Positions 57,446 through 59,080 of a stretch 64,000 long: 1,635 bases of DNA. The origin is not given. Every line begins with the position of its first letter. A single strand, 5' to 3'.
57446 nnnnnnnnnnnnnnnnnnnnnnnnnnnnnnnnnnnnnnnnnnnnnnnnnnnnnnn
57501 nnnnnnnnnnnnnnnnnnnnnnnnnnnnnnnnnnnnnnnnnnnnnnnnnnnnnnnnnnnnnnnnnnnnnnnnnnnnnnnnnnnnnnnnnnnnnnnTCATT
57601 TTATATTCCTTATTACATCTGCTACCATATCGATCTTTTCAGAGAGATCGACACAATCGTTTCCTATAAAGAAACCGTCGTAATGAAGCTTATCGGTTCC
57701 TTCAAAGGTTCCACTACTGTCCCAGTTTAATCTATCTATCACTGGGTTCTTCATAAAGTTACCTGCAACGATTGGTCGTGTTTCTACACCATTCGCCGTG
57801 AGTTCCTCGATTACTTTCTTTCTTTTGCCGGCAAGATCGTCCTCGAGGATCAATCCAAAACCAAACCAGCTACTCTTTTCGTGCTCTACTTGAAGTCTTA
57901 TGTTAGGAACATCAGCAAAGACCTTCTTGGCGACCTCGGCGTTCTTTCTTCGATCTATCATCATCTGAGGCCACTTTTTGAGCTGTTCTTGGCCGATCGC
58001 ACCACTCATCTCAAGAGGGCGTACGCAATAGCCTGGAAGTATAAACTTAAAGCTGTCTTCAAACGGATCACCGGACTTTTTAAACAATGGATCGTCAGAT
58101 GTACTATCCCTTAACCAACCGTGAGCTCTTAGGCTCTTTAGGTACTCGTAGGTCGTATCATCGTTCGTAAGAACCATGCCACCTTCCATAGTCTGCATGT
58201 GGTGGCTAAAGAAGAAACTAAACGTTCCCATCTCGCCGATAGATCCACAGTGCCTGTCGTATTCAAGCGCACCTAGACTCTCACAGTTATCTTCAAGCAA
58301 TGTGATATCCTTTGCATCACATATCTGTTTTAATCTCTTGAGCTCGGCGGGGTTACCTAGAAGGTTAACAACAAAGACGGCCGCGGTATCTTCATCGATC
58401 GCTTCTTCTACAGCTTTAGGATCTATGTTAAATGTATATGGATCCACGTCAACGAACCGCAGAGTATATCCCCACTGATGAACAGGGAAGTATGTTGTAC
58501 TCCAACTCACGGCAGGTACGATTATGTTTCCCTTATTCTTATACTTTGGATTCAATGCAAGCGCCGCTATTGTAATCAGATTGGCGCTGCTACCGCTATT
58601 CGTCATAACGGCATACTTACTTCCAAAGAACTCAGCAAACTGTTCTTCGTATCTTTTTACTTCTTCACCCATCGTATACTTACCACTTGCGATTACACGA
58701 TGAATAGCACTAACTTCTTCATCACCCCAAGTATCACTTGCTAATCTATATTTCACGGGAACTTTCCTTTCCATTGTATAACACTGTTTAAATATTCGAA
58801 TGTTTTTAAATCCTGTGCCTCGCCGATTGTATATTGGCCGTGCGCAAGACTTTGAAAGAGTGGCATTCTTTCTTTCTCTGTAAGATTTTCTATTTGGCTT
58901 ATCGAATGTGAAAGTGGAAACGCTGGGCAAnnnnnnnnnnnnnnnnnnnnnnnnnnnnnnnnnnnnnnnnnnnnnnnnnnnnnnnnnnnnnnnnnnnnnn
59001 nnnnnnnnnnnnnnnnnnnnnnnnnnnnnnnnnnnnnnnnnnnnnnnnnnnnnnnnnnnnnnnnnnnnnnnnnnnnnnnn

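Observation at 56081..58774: GDP-mannose 4,6-dehydratase plus DegT aminotransferase: a GDP-perosamine-like 6-deoxy-aminosugar route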

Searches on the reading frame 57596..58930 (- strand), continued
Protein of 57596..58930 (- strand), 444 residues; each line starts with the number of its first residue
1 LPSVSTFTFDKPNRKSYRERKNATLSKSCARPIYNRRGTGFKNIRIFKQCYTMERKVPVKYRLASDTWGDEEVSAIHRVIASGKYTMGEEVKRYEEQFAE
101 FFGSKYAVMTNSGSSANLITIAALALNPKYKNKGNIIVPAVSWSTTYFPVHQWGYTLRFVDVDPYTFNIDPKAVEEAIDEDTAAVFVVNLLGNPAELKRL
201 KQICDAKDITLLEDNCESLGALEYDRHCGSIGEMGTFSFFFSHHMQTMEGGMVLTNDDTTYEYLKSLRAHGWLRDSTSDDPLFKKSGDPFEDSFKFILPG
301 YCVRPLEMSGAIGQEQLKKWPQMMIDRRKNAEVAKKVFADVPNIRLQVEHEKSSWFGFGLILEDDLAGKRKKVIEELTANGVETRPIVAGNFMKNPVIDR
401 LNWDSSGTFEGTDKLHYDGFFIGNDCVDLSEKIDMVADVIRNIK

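Call 38: search_solved_structures(query=L059:6953-8086:+, max_evalue=1e-20, show_alignments=1)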
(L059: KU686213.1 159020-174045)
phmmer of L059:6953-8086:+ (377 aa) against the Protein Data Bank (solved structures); distinct sequences matched with E-value up to 1e-20: 16.
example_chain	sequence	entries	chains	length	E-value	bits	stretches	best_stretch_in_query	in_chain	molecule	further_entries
2gms_A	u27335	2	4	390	5e-50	173.9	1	12-374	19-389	Putative pyridoxamine 5-phosphate-dependent dehydrase, Wbdk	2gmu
3b8x_A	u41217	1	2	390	4.6e-49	170.7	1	12-374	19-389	Pyridoxamine 5-phosphate-dependent dehydrase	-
2r0t_A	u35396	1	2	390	8.7e-49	169.8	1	12-374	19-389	Pyridoxamine 5-phosphate-dependent dehydrase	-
3gr9_A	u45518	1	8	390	8.8e-49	169.8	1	12-374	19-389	ColD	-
3bcx_A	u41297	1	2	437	4.7e-33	118.1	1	23-338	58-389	CDP-6-deoxy-L-threo-D-glycero-4-hexulose-3-dehydrase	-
3bb8_A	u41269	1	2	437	8.3e-32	114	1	23-338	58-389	CDP-4-keto-6-deoxy-D-glucose-3-dehydrase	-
9wvy_A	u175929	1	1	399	5.5e-31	111.3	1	17-266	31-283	Putative NDP-4-keto-6-deoxyglucose-3-dehydratase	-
7l7x_AAA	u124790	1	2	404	6.8e-26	94.5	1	24-276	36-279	DegT/DnrJ/EryC1/StrS aminotransferase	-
7b0m_AAA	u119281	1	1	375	4.4e-25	91.9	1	23-328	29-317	Sugar aminotransferase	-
2fn6_A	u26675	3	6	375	7.5e-25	91.1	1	12-336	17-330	AMINOTRANSFERASE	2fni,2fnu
3bn1_A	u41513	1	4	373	1.4e-22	83.6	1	24-266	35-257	Perosamine synthetase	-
3dr7_A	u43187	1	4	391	1.6e-22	83.4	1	24-266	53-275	Putative perosamine synthetase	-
3dr4_A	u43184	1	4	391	2.2e-22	83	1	24-266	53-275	Putative perosamine synthetase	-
7b0d_A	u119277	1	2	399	3.4e-22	82.3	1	18-218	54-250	Glutamine--scyllo-inositol transaminase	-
2c7t_A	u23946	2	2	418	3.1e-21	79.2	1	28-210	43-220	GLUTAMINE-2-DEOXY-SCYLLO-INOSOSE AMINOTRANSFERASE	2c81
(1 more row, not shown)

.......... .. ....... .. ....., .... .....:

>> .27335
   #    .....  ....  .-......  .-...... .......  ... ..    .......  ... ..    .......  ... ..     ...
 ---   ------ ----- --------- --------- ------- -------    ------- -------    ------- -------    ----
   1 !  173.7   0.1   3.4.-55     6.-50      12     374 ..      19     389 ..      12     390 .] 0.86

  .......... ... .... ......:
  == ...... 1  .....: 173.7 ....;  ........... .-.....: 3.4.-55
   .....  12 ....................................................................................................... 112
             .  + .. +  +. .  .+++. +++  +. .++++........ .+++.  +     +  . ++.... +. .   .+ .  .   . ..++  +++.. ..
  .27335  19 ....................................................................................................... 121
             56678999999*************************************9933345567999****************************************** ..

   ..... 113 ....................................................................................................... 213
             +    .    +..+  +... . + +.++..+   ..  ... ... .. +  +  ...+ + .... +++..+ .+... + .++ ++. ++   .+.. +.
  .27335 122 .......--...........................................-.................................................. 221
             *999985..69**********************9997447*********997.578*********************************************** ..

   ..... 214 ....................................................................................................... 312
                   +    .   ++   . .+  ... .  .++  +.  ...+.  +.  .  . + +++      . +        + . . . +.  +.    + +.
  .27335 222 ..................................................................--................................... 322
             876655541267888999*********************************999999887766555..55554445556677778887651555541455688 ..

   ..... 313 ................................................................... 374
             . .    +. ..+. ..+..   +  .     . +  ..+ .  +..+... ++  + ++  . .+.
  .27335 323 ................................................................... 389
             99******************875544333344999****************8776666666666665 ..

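Call 45: search_protein_families(library=pfam, proteins=[L048:12204-13220:+, L037:2590-3546:+, L021:15939-16772:+, L059:6019-6942:+, L020:10995-11693:+, L032:2149-2856:+, L054:7438-8109:+, L053:16469-17380:+, L020:8083-8736:+], max_evalue=0.001)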
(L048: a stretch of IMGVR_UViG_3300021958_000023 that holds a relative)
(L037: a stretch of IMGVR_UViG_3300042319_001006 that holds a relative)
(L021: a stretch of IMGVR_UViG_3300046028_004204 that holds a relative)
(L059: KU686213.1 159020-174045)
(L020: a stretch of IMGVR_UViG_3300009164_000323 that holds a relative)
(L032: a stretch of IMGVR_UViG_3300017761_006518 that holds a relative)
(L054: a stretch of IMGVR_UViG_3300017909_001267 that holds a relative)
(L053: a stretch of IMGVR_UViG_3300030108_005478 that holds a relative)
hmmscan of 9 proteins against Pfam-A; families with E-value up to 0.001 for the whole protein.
L048:12204-13220:+ (338 aa): 6 families
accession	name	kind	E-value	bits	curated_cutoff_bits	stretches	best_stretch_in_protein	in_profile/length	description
PF01370.27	Epimerase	-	3e-40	138.6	20.9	1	7-239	1-240/240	NAD dependent epimerase/dehydratase family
PF16363.11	GDP_Man_Dehyd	-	1.9e-33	116.8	27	1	8-304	1-332/332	GDP-mannose 4,6 dehydratase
PF13460.12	NAD_binding_10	-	9.5e-10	39.1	27.2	1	53-170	45-144/184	NAD(P)H-binding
PF01073.25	3Beta_HSD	-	4.3e-09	36.2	22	1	9-153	2-157/280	3-beta hydroxysteroid dehydrogenase/isomerase family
PF04321.23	RmlD_sub_bind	-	4.7e-06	26.3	27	1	5-160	1-143/287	RmlD substrate binding domain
PF02719.21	Polysacc_synt_2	-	5.9e-05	22.8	20.2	1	47-117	54-126/293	Polysaccharide biosynthesis protein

L037:2590-3546:+ (319 aa): 3 families
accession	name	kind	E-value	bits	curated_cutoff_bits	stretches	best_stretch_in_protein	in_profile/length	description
PF01370.27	Epimerase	-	4.2e-41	141.4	20.9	1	6-238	1-227/240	NAD dependent epimerase/dehydratase family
PF16363.11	GDP_Man_Dehyd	-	3.8e-23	82.9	27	1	8-269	2-270/332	GDP-mannose 4,6 dehydratase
PF01073.25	3Beta_HSD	-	3.9e-06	26.5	22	1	7-184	1-184/280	3-beta hydroxysteroid dehydrogenase/isomerase family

L021:15939-16772:+ (277 aa): 5 families
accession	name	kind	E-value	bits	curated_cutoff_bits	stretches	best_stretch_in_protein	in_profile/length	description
PF01370.27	Epimerase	-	1.4e-30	106.9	20.9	1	3-214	1-235/240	NAD dependent epimerase/dehydratase family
PF16363.11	GDP_Man_Dehyd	-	2.8e-26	93.2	27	1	59-233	73-262/332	GDP-mannose 4,6 dehydratase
PF02719.21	Polysacc_synt_2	-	1.2e-11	44.8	20.2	1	58-154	74-176/293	Polysaccharide biosynthesis protein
PF07993.18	NAD_binding_4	-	1.7e-10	41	20.1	1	113-156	171-210/258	Male sterility protein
PF04321.23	RmlD_sub_bind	-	1.1e-07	31.7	27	1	1-109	1-101/287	RmlD substrate binding domain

L059:6019-6942:+ (307 aa): 4 families
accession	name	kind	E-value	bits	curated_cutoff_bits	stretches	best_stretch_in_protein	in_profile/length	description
PF01370.27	Epimerase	-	1.1e-53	182.6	20.9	1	8-237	2-240/240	NAD dependent epimerase/dehydratase family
PF16363.11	GDP_Man_Dehyd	-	8.8e-17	62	27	1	38-299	58-332/332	GDP-mannose 4,6 dehydratase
PF04321.23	RmlD_sub_bind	-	3.7e-05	23.4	27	1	7-123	3-117/287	RmlD substrate binding domain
PF02719.21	Polysacc_synt_2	-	0.00023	20.9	20.2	0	39-107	61-128/293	Polysaccharide biosynthesis protein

L020:10995-11693:+ (232 aa): 0 families

L032:2149-2856:+ (235 aa): 3 families
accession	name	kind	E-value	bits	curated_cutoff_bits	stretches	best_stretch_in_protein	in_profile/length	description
PF05050.19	Methyltransf_21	-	5.4e-18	66.1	22.7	1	52-193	1-171/173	Methyltransferase FkbM domain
PF13489.12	Methyltransf_23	-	0.00038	20.7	27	1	38-105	14-75/164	Methyltransferase domain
PF05575.17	V_cholerae_RfbT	-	0.00067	19.5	27.9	0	28-91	61-126/286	Vibrio cholerae RfbT protein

L054:7438-8109:+ (223 aa): 1 family
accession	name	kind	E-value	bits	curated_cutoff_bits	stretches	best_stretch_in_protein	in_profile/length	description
PF13640.12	2OG-FeII_Oxy_3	-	1.8e-05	26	27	1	122-218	3-94/98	2OG-Fe(II) oxygenase superfamily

L053:16469-17380:+ (304 aa): 7 families
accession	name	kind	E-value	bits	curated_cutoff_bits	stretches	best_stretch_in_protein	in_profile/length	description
PF01370.27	Epimerase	-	9.4e-46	156.6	20.9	1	4-237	1-240/240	NAD dependent epimerase/dehydratase family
PF16363.11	GDP_Man_Dehyd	-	6.4e-38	131.5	27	1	5-301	1-332/332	GDP-mannose 4,6 dehydratase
PF04321.23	RmlD_sub_bind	-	2.8e-12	46.7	27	1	2-154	1-139/287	RmlD substrate binding domain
PF01073.25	3Beta_HSD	-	3.1e-12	46.6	22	1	5-175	1-186/280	3-beta hydroxysteroid dehydrogenase/isomerase family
PF13460.12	NAD_binding_10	-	1.4e-08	35.3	27.2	1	8-169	1-145/184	NAD(P)H-binding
PF02719.21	Polysacc_synt_2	-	5.8e-05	22.9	20.2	1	49-117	60-128/293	Polysaccharide biosynthesis protein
PF07993.18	NAD_binding_4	-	0.00018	21.2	20.1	0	65-179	87-210/258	Male sterility protein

L020:8083-8736:+ (217 aa): 1 family
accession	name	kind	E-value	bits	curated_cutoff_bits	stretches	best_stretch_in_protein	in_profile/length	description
PF13489.12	Methyltransf_23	-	1.1e-05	25.7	27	1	57-212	16-153/164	Methyltransferase domain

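Call 64: find_related_loci(query=window:57596-58774:-, collection=genome_contigs, flank=6000)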
Query window:57596-58774:- (392 aa) in genome_contigs; peptide patterns used: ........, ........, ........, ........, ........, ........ (x = any residue, [..] = any of these).
99 stretches matched a pattern; 16 encode a relative of the query (tblastn E <= 1e-3); 16 distinct loci.
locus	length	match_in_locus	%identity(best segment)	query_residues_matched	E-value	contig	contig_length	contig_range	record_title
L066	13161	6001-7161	55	8-392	2e-146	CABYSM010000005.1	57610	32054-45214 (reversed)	MAG: uncultured Pelagibacteraceae bacterium isolate AG-333-L20 genome assembly, contig: AG-333-L20_NODE_5, whole genome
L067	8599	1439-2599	56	8-392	5e-146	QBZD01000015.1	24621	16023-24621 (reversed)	Pelagibacteraceae bacterium AG-333-C14 Ga0172119_115, whole genome shotgun sequence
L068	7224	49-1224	55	3-392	2e-144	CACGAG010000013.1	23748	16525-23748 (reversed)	uncultured Pelagibacteraceae bacterium isolate AG-909-G09 genome assembly, contig: AG-909-G09_NODE_13, whole genome shot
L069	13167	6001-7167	55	2-391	3e-144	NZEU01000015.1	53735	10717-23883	MAG: Porticoccaceae bacterium isolate MED754 128895, whole genome shotgun sequence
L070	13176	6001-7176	54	3-392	3e-142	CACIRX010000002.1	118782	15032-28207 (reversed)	uncultured Pelagibacteraceae bacterium isolate AG-914-B16 genome assembly, contig: AG-914-B16_NODE_2, whole genome shotg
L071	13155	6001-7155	54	7-389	2e-142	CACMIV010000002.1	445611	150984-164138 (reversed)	MAG: uncultured Pelagibacteraceae bacterium isolate AG-891-J04 genome assembly, contig: AG-891-J04_NODE_2, whole genome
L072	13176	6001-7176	54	3-392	1e-142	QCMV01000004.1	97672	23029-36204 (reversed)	Pelagibacteraceae bacterium AG-422-N09 Ga0172163_104, whole genome shotgun sequence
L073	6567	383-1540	56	7-392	3e-141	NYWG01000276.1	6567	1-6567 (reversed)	MAG: Verrucomicrobiales bacterium isolate CPC23 MHASMcontig_515970, whole genome shotgun sequence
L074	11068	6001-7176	54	3-392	3e-141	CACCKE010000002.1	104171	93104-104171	uncultured Pelagibacteraceae bacterium isolate AG-901-D21 genome assembly, contig: AG-901-D21_NODE_2, whole genome shotg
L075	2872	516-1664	54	7-391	2e-146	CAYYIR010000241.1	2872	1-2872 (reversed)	MAG TPA_asm: uncultured Nitrospina sp. isolate SRP077602_co9_56 genome assembly, contig: NODE_67433_length_2872_cov_19.8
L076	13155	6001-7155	53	7-389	8e-139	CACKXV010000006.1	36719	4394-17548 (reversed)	uncultured Pelagibacteraceae bacterium isolate AG-457-O16 genome assembly, contig: AG-457-O16_NODE_6, whole genome shotg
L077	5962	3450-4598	56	7-391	1e-138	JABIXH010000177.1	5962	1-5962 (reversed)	MAG: Nitrospina sp. isolate SI073_bin113 k141_1678758, whole genome shotgun sequence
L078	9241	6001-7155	52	7-389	9e-138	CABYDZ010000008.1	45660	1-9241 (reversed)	MAG: uncultured Pelagibacteraceae bacterium isolate AG-894-A11 genome assembly, contig: AG-894-A11_NODE_8, whole genome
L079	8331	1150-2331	51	1-392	6e-135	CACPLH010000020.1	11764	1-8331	MAG: uncultured Pelagibacteraceae bacterium isolate AG-914-G18 genome assembly, contig: AG-914-G18_NODE_20, whole genome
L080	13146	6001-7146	56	7-390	2e-147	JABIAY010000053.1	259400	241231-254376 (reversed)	MAG: Nitrospina sp. isolate SI048_bin14 k141_419070, whole genome shotgun sequence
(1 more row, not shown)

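Call 69: search_protein_families(library=pfam, proteins=[L066:612-1748:+, L066:1752-2384:+, L066:2371-3324:+, L066:3317-4849:+, L066:4839-5612:+, L066:5616-6002:+, L066:8203-9210:+, L066:9186-10163:+, L071:8198-9283:-, L071:9988-11043:-], max_evalue=0.001)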
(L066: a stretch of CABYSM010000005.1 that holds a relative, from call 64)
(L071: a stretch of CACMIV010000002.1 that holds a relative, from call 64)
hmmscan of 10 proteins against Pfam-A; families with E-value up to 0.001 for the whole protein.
L066:612-1748:+ (378 aa): 4 families
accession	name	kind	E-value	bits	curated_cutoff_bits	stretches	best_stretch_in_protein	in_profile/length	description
PF00768.25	Peptidase_S11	-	6.8e-73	245.5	27.6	1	25-244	9-234/239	D-alanyl-D-alanine carboxypeptidase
PF13354.11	Beta-lactamase2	-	2e-12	47.3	22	1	32-180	3-148/214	Beta-lactamase enzyme family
PF07943.18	PBP5_C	-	5.2e-09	36.6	21.2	1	268-357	1-90/91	Penicillin-binding protein 5, C-terminal domain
PF02113.21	Peptidase_S13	-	0.0004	19.7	22.8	1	28-70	18-60/444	D-Ala-D-Ala carboxypeptidase 3 (S13) family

L066:1752-2384:+ (210 aa): 3 families
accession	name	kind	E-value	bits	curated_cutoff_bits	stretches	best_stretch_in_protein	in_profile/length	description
PF02223.23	Thymidylate_kin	-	1.5e-44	152.3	27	1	9-196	1-183/185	Thymidylate kinase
PF13521.12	AAA_28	-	3.9e-07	30.9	27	1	7-173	2-148/164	AAA domain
PF01712.25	dNK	-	0.00073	19.8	27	1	7-193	1-189/203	Deoxynucleoside kinase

L066:2371-3324:+ (317 aa): 1 family
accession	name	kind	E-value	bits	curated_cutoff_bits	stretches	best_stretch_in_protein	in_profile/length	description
PF13177.12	DNA_pol3_delta2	-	1.6e-21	77.4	27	1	19-172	13-159/161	DNA polymerase III, delta subunit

L066:3317-4849:+ (510 aa): 4 families
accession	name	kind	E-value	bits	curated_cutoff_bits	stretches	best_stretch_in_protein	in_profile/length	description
PF09334.17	tRNA-synt_1g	-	1.1e-104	350.8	20.1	2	150-363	170-390/391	tRNA synthetases class I (M)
PF00133.28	tRNA-synt_1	-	1.5e-26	93.5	22.7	2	3-90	23-112/414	tRNA synthetases class I (I, L, M and V)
PF01406.26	tRNA-synt_1e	-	2.9e-17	63.4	27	2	14-138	19-143/301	tRNA synthetases class I (C) catalytic domain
PF19303.5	Anticodon_3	-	8.9e-06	26.1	23.5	1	411-509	41-138/152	Anticodon binding domain of methionyl tRNA ligase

L066:4839-5612:+ (257 aa): 1 family
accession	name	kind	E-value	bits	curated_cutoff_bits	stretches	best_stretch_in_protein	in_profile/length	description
PF01026.27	TatD_DNase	-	1.4e-80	270.8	27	1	3-254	1-253/253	TatD related DNase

L066:5616-6002:+ (128 aa): 1 family
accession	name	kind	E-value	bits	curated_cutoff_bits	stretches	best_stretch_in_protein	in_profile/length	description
PF19662.4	DUF6165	-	8.7e-12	45.4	27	1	8-126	6-116/134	Family of unknown function (DUF6165)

L066:8203-9210:+ (335 aa): 2 families
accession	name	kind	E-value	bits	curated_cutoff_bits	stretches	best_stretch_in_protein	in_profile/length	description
PF00534.26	Glycos_transf_1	-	3.1e-09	37.1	26.4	1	225-312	80-168/172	Glycosyl transferases group 1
PF13692.12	Glyco_trans_1_4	-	2.9e-06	28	27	1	179-300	14-140/142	Glycosyl transferases group 1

L066:9186-10163:+ (325 aa): 0 families

L071:8198-9283:- (361 aa): 0 families

L071:9988-11043:- (351 aa): 1 family
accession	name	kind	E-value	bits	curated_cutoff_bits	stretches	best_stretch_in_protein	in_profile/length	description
PF13524.12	Glyco_trans_1_2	-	1e-18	68.1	25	1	197-320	5-133/144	Glycosyl transferase-like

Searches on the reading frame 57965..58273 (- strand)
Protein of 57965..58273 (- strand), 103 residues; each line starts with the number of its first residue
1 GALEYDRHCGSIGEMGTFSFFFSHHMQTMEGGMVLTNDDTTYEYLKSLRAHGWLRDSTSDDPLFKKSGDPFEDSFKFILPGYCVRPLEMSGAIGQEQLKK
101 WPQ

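Call 70: search_solved_structures(query=window:57965-58273:-, max_evalue=0.01, show_alignments=5)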
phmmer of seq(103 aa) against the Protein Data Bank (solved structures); distinct sequences matched with E-value up to 0.01: 17.
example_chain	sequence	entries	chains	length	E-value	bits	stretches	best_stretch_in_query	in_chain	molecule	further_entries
2gms_A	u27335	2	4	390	6.1e-32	113.3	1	6-102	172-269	Putative pyridoxamine 5-phosphate-dependent dehydrase, Wbdk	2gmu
3b8x_A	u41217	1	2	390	6.1e-31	110.1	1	6-102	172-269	Pyridoxamine 5-phosphate-dependent dehydrase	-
2r0t_A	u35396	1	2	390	1.2e-30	109.2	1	6-102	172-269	Pyridoxamine 5-phosphate-dependent dehydrase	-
3gr9_A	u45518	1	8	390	3.1e-30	107.8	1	6-102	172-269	ColD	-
8vr3_A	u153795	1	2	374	1.3e-08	38.3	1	1-56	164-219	DegT/DnrJ/EryC1/StrS aminotransferase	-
8vr5_A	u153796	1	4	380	1.3e-08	38.2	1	1-56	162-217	DegT/DnrJ/EryC1/StrS aminotransferase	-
3bn1_A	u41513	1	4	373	1e-05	28.9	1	6-53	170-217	Perosamine synthetase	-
3dr7_A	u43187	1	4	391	1e-05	28.9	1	6-53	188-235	Putative perosamine synthetase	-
3dr4_A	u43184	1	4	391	1.4e-05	28.4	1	6-53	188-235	Putative perosamine synthetase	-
9bgp_A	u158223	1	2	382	2.5e-05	27.6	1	1-59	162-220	aminotransferase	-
9bgr_A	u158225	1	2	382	3.5e-05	27.2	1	1-59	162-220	aminotransferase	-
7b0d_A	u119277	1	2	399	6.8e-05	26.2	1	6-53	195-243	Glutamine--scyllo-inositol transaminase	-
2fn6_A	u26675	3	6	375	7.9e-05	26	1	7-57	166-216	AMINOTRANSFERASE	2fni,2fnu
3bcx_A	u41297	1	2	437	0.00056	23.3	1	7-57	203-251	CDP-6-deoxy-L-threo-D-glycero-4-hexulose-3-dehydrase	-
9wvy_A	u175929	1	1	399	0.00057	23.3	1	4-99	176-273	Putative NDP-4-keto-6-deoxyglucose-3-dehydratase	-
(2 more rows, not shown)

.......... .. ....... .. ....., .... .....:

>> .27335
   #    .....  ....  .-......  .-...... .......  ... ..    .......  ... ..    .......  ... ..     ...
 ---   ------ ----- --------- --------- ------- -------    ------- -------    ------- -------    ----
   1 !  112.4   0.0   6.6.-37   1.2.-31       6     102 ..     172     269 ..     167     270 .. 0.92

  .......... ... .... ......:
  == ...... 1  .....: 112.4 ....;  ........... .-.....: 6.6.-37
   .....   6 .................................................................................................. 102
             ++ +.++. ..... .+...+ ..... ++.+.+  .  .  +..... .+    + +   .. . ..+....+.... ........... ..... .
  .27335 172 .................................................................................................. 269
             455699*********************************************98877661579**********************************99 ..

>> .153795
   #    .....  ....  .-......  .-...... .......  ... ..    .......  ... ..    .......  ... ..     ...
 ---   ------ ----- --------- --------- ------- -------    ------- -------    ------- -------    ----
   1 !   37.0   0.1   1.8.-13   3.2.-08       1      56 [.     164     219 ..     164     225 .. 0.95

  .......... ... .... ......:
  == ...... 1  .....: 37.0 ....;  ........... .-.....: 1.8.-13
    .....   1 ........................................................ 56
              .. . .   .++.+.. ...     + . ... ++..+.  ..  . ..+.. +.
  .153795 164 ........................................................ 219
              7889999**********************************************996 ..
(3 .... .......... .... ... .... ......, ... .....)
